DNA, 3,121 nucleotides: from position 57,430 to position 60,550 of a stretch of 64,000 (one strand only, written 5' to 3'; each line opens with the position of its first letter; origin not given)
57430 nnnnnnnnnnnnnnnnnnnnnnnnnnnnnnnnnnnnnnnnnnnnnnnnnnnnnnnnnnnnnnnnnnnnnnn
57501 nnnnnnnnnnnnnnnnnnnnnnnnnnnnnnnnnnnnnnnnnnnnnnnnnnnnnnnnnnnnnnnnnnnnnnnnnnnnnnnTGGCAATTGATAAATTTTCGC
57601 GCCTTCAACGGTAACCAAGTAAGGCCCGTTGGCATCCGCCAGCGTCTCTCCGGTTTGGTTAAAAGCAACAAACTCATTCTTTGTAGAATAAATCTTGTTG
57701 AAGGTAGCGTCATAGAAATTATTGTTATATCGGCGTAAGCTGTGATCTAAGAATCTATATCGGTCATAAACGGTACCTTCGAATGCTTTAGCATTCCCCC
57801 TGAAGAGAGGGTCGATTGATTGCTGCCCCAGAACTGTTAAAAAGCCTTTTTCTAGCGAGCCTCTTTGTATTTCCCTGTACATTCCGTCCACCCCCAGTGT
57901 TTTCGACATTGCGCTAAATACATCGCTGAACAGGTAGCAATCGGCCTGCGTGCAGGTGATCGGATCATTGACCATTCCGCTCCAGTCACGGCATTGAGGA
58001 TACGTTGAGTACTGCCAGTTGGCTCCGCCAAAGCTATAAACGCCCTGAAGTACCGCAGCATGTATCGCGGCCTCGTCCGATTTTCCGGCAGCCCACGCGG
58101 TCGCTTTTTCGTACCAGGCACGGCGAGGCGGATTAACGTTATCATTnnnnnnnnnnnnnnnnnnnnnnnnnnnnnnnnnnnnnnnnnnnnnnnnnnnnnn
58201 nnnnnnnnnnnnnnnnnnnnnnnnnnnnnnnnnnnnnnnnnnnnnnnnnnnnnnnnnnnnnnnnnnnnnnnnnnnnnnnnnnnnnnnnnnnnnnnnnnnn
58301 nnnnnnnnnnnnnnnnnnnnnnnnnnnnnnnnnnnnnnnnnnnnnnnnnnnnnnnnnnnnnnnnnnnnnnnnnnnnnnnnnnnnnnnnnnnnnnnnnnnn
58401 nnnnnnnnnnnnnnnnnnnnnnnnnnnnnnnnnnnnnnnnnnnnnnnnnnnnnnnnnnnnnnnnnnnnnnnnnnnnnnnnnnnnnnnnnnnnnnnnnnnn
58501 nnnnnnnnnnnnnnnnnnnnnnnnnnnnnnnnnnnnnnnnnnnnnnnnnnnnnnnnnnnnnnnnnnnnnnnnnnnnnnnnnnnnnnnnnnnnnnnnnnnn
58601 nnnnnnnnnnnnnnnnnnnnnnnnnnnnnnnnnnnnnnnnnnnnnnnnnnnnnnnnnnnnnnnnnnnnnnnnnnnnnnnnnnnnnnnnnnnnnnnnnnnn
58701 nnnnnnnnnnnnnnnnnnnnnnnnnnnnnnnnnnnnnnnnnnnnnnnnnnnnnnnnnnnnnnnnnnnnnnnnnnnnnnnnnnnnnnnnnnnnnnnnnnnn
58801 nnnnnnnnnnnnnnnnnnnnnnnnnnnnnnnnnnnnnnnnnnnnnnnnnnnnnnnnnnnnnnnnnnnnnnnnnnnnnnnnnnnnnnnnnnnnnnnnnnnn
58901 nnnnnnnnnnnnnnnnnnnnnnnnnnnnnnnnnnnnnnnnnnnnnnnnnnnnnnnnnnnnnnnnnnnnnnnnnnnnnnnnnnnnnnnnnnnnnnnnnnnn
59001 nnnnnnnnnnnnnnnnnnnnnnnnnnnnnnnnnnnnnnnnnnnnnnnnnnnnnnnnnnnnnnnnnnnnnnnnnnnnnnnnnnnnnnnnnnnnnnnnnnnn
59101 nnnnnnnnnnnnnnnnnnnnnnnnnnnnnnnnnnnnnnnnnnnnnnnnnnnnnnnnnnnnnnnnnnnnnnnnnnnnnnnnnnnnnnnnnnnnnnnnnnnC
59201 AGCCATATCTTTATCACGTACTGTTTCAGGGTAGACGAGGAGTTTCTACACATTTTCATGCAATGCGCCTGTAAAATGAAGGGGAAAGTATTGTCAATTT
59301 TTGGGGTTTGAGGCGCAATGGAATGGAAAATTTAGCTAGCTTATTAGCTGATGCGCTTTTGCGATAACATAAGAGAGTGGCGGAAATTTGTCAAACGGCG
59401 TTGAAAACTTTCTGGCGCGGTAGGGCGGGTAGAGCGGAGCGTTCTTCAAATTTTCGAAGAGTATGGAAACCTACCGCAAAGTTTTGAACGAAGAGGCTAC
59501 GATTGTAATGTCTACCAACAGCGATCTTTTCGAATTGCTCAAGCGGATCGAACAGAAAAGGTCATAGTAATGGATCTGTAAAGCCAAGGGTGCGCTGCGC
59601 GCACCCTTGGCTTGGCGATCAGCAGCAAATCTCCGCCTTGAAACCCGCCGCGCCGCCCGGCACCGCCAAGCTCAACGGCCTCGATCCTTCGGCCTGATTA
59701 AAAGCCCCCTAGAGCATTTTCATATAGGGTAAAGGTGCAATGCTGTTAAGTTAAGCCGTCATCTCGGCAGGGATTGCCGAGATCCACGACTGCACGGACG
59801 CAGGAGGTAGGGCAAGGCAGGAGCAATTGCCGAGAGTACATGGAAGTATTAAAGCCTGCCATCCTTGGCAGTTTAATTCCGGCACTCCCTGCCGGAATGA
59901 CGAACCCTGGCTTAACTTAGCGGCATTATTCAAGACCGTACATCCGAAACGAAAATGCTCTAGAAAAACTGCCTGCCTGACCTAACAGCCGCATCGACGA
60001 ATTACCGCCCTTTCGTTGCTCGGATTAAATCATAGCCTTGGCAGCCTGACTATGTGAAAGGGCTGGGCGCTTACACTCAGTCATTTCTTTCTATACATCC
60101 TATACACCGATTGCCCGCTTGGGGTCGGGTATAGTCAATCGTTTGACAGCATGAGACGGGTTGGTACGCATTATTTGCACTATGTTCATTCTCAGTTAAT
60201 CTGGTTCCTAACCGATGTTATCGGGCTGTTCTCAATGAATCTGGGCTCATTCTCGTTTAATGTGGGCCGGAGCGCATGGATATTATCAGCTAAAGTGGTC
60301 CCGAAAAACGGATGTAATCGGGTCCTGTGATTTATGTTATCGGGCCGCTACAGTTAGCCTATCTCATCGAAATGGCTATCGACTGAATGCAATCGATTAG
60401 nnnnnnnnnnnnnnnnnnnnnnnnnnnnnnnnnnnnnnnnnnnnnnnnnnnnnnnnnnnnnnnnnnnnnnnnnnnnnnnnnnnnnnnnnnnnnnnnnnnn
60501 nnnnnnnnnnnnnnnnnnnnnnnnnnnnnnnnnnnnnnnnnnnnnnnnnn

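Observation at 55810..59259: The 1149-aa transposon cargo protein ends in a dockerin-like Ca-binding repeat pair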

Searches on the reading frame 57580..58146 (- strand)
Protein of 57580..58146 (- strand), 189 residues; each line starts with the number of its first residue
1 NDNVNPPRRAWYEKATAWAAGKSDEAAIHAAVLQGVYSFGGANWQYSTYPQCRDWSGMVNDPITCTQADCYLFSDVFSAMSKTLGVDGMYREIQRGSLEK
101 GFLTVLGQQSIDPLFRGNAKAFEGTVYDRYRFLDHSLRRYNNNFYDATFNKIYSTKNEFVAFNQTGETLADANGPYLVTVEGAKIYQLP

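Call 85: search_protein_families(library=pfam, alignment_id=A5, max_evalue=10)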
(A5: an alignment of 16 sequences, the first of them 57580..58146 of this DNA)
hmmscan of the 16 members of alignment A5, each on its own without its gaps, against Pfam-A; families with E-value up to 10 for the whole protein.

A. member 1, window:57580-58146:- (189 aa): 1 family
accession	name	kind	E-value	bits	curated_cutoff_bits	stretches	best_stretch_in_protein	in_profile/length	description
PF13128.11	DUF3954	-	0.098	12.9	23.7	0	146-160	5-19/49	Protein of unknown function (DUF3954)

B. families by the number of members that match (of 16 scanned): 1 family
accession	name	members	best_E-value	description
PF13128.11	DUF3954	2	0.098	Protein of unknown function (DUF3954)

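Call 86: search_solved_structures(query=A5, max_evalue=10, show_alignments=3)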
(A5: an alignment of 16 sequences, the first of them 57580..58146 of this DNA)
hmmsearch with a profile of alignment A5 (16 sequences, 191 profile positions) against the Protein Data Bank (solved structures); distinct sequences matched with E-value up to 10: 1.
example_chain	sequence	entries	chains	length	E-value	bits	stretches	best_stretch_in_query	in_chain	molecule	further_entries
8jx4_A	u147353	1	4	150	0.11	15.3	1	42-101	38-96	PeiW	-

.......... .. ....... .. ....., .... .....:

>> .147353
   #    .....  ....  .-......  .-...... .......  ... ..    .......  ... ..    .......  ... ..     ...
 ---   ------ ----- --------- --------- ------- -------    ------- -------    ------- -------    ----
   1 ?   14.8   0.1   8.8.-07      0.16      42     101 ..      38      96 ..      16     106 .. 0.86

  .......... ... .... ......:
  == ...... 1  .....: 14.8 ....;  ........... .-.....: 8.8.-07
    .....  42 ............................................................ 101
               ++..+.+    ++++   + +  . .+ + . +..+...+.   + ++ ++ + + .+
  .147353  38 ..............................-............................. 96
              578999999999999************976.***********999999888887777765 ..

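Call 101: search_protein_representatives(alignment_id=A5)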
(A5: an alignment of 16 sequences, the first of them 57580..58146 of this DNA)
Query: 16 sequences, 191 profile positions. Proteins with E-value up to 0.001 (for the whole library): 228; up to 1e-10: 159; up to 1e-30: 69. The best 150 are listed.
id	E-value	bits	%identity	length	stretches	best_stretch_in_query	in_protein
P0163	2.7e-79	281.6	-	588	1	4-190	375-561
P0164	2.0e-78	278.7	-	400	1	3-188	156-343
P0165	1.1e-76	273.1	-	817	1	5-190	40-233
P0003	8.1e-76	270.2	-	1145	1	3-189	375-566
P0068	9.7e-76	270.0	-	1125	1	4-190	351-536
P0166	8.7e-72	257.1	-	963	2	5-189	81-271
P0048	1.2e-71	256.6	-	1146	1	5-190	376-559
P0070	3.7e-68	245.2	-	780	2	52-190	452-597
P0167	1.1e-67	243.7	-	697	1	5-190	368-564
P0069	2.7e-67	242.4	-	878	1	4-190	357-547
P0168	6.4e-67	241.2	-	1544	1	6-190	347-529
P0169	7.7e-66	237.7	-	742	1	33-189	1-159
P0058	3.2e-65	235.7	-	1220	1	7-189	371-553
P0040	1.6e-61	223.6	-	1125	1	9-190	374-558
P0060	1.2e-60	220.7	-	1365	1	3-189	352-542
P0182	3.7e-42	160.5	-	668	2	52-168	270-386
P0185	4.2e-40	153.7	-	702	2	54-165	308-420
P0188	1.8e-39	151.7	-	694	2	51-170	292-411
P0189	3.0e-39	151.0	-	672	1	6-163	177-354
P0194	6.0e-38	146.7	-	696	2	48-174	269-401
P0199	6.1e-36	140.2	-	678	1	8-172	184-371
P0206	1.3e-33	132.6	-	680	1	3-169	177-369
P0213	1.2e-32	129.4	-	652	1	4-165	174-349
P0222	3.0e-31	124.9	-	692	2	50-166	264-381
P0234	3.9e-28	114.7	-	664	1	4-168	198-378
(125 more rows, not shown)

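Call 102: search_protein_families(library=pfam, proteins=[P0182, P0185, P0188, P0194, P0199, P0206, P0213, P0222, P0189, P0234], max_evalue=0.01)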
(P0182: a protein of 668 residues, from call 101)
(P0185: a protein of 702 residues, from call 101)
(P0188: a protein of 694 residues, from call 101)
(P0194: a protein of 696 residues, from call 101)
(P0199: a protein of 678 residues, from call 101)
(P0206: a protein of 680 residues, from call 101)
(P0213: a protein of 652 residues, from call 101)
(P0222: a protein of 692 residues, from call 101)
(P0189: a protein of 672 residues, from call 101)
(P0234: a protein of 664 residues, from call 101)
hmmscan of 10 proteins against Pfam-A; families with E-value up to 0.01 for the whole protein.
P0182 (668 aa): 0 families

P0185 (702 aa): 0 families

P0188 (694 aa): 1 family
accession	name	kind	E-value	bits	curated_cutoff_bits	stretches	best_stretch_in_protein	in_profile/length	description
PF20943.3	DUF4785_3rd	-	0.00033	21.1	24.5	0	601-669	13-85/106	Domain of unknown function (DUF4785) C-terminal domain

P0194 (696 aa): 0 families

P0199 (678 aa): 0 families

P0206 (680 aa): 0 families

P0213 (652 aa): 0 families

P0222 (692 aa): 0 families

P0189 (672 aa): 0 families

P0234 (664 aa): 0 families

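Call 105: search_solved_structures(query=A6, max_evalue=10, show_alignments=4)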
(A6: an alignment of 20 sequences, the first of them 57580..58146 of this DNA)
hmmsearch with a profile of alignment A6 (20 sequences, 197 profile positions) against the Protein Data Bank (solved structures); distinct sequences matched with E-value up to 10: 7.
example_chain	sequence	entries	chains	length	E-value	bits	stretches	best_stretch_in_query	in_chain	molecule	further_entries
1ex0_A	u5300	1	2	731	0.19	14.5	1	69-99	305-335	COAGULATION FACTOR XIII A CHAIN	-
1evu_A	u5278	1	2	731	0.19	14.5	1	69-99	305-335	COAGULATION FACTOR XIII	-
1fie_A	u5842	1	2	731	0.19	14.5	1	69-99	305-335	COAGULATION FACTOR XIII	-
1f13_A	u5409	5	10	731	0.19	14.5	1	69-99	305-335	CELLULAR COAGULATION FACTOR XIII ZYMOGEN | COAGULATION FACTOR XIII | PROTEIN (COAGULATION FACTOR XIII)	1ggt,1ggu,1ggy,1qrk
8cmt_A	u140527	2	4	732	0.19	14.5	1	69-99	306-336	Coagulation factor XIII A chain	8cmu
4kty_A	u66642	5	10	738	0.19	14.5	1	69-99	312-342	Coagulation factor XIII A chain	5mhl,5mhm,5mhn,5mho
1g0d_A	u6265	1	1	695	0.2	14.4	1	62-123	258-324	PROTEIN-GLUTAMINE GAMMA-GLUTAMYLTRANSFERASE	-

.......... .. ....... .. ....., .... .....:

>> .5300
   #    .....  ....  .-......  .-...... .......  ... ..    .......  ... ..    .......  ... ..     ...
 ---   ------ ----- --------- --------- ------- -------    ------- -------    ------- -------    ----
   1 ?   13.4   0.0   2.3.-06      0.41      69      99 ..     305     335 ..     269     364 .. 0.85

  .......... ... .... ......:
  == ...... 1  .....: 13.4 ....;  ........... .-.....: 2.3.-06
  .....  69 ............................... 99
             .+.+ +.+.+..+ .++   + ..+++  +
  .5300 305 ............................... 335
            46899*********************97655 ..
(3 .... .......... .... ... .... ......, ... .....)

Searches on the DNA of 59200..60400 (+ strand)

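Call 65: search_dna_similar(query=window:59260-60360:+, collection=plasmids, mode=distant, max_rows=10)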
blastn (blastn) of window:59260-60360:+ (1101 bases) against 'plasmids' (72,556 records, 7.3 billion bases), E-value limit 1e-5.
Records with a match: 15; places in all: 25; records where one place covers at least 80% of the query: 0.
Best place of each record, by identity: 90-95% 5; 80-90% 3; 60-80% 7.
By first word of the organism name: Pseudoalteromonas 6; Pseudomonas 3; Methylomonas 2; Burkholderia 2; Paraburkholderia 1; Methylobacter 1.
By predicted mobility (MOB-suite, as given by PLSDB): non-mobilizable 11; conjugative 4.
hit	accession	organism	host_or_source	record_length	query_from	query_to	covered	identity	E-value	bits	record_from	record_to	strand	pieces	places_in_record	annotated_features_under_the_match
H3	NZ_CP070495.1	Methylomonas sp. EFPC1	pure culture,stream biofilm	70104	928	1097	15%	87.7%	4e-50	207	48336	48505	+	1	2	none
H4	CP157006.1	Methylomonas sp. AM2-LC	-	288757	928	1093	15%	88.6%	3e-52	214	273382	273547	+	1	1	record has no annotation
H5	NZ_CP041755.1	Pseudomonas sp. KBS0707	environmental isolate,soil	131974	927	1093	15%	79.3%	6e-29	137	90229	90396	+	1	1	none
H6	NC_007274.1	Pseudomonas savastanoi pv. phaseolicola 1448A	-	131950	927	1093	15%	79.3%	6e-29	137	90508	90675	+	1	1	none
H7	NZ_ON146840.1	Pseudomonas syringae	-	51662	927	1093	15%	78.8%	5e-30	141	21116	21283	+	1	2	none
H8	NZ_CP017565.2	Paraburkholderia sprentiae WSM5005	Lebeckia ambigua,root nodule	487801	928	1101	16%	74.9%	2e-22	114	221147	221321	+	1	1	none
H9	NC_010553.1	Burkholderia ambifaria MC40-6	-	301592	930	1094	15%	75.3%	2e-21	112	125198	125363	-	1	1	none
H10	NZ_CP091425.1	Methylobacter sp. YRD-M1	isolate,wetland soil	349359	947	1097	14%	72.5%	6e-10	73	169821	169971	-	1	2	none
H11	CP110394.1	Burkholderia sp. JSH-S8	Tetrastigma hemsleyanum Diels et Gilg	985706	992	1097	10%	74.8%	3e-8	69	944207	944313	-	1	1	none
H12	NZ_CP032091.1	Pseudoalteromonas donghaensis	cell culture,seawater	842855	524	576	5%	90.6%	6e-10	74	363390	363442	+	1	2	none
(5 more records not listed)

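Call 94: search_rna_families(source=window, start=59200, end=60400, threshold=evalue, max_evalue=1)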
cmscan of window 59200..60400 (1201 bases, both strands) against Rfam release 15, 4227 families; matches with E-value up to 1: 0.
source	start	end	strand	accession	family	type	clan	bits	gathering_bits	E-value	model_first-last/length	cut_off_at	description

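Call 98: get_annotated_region(hit=H6, flank=6000)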
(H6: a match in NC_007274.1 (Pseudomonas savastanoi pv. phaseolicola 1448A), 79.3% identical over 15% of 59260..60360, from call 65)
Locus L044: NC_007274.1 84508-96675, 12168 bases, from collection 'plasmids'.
description: Pseudomonas savastanoi pv. phaseolicola 1448A plasmid large, complete sequence
organism: Pseudomonas savastanoi pv. phaseolicola 1448A (NCBI taxid 264730)
taxonomy: Bacteria; Pseudomonadota; Gammaproteobacteria; Pseudomonadales; Pseudomonadaceae; Pseudomonas; Pseudomonas savastanoi; Pseudomonas savastanoi pv. phaseolicola 1448A
host: -; source: -; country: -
typing (MOB-suite, as given by PLSDB): conjugative; replicon rep_cluster_283; relaxase MOBP; mating-pair formation MPF_T
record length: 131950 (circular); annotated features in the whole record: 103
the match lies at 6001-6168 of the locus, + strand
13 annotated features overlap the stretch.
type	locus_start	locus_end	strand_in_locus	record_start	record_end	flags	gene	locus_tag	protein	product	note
CDS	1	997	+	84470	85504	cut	-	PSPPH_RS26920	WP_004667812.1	IS110-like element ISPsy16 family transposase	GO:0006313 - DNA transposition [Evidence IEA]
CDS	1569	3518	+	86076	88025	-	-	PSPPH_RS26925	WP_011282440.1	EAL domain-containing protein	-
CDS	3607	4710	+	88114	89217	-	-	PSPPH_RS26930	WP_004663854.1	IS5-like element ISPsy19 family transposase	GO:0006313 - DNA transposition [Evidence IEA]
CDS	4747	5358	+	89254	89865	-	-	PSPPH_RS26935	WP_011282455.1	recombinase family protein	GO:0006310 - DNA recombination [Evidence IEA]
CDS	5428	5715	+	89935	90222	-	-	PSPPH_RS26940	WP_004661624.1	hypothetical protein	-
CDS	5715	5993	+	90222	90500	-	-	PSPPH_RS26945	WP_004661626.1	type II toxin-antitoxin system mRNA interferase toxin, RelE/StbE family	-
CDS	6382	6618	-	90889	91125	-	-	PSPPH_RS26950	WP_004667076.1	carbon storage regulator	-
CDS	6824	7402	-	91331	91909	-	-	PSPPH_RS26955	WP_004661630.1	AAA family ATPase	-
CDS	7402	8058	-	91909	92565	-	-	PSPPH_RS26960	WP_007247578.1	2OG-Fe(II) oxygenase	-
CDS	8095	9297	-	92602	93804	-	-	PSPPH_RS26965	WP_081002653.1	aspartate aminotransferase family protein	-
CDS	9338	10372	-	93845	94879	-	-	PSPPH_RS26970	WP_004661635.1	sulfotransferase domain-containing protein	-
CDS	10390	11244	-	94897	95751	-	-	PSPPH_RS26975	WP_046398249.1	TauD/TfdA family dioxygenase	-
CDS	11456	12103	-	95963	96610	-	-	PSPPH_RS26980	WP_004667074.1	histidine phosphatase family protein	-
